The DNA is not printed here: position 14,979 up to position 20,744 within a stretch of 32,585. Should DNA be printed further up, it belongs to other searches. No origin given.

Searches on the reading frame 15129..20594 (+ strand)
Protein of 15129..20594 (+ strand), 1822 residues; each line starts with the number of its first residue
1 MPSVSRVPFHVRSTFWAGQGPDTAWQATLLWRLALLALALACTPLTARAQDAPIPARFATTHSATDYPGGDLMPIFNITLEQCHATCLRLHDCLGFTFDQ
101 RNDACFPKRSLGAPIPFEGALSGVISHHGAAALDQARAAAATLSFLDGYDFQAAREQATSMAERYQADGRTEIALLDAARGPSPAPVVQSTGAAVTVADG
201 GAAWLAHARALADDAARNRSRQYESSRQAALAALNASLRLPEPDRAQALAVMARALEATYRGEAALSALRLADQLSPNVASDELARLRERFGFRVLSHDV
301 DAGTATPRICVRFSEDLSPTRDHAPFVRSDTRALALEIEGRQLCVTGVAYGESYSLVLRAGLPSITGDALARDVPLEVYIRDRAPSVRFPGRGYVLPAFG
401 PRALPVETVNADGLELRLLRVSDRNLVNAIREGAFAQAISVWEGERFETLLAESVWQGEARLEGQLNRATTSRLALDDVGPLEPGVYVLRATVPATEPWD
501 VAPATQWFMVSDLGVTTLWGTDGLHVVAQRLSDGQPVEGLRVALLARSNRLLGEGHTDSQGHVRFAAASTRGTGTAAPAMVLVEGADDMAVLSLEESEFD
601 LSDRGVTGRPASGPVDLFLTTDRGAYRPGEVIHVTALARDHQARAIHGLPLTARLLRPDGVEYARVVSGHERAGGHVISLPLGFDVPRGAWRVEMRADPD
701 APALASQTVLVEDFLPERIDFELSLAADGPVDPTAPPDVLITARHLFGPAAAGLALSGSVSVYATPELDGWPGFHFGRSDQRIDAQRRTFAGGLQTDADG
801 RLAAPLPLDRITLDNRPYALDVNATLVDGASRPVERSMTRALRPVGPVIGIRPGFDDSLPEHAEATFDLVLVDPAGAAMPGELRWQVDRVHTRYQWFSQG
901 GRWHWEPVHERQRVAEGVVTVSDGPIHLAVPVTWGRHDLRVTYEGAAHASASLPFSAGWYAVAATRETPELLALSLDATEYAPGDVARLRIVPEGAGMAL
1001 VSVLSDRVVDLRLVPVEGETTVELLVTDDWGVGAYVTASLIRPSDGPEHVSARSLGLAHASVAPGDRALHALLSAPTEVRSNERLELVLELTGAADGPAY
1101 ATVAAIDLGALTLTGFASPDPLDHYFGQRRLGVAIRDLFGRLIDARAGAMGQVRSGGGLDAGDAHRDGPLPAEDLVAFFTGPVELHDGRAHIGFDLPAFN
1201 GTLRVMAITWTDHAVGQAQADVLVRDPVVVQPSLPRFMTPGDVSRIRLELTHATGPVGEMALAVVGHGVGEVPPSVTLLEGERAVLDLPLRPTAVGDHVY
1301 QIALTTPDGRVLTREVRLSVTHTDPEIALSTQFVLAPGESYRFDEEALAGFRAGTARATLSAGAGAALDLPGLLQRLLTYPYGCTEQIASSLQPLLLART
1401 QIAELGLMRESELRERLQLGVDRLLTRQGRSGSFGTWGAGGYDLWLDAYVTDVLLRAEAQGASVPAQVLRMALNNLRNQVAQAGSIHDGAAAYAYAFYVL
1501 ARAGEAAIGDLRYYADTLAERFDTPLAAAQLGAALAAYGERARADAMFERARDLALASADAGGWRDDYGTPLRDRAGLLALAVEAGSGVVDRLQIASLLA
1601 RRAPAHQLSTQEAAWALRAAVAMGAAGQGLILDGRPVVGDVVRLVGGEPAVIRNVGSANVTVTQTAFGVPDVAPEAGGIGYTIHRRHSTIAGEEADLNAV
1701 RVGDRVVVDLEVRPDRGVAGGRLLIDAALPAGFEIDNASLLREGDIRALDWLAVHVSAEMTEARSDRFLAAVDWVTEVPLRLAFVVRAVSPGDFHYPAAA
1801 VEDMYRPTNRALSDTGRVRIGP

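Call 13: search_protein_families(library=pfam, proteins=[window:15129-20594:+], max_evalue=0.001)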
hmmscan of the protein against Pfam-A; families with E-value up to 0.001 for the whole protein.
window:15129-20594:+ (1822 aa): 11 families
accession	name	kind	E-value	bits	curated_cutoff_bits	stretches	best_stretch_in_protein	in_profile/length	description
PF11974.14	bMG3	-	2.7e-31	108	34.9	1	510-610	1-102/103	Bacterial alpha-2-macroglobulin MG3 domain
PF17962.7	bMG6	-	3.3e-30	105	23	1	850-959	1-112/112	Bacterial macroglobulin domain 6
PF17972.7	bMG5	-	1.6e-27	96.8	26.5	1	717-844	1-127/127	Bacterial Alpha-2-macroglobulin MG5 domain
PF01835.25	MG2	-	2.7e-21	76.2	32.8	1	616-711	1-96/96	MG2 domain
PF17973.7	bMG10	-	2.3e-19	70.3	26.2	1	1680-1807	1-130/131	Bacterial Alpha-2-macroglobulin MG10 domain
PF21142.3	A2M_bMG2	-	4.5e-11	43.2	25.5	1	389-488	2-101/119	Bacterial alpha-2 macroglobulin MG2 domain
PF07703.20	A2M_BRD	-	4.8e-10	40.3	22.7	1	973-1113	2-140/140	Alpha-2-macroglobulin bait region domain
PF07678.20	TED_complement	-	2e-09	37.4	22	1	1371-1488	16-135/312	A-macroglobulin TED domain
PF00207.28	A2M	-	1.9e-06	28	21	1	1184-1249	10-77/92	Alpha-2-macroglobulin family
PF14295.12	PAN_4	-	0.00042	20.7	27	1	65-100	1-38/51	PAN domain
PF00024.32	PAN_1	-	0.00094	19.4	21.4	0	65-110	9-54/76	PAN domain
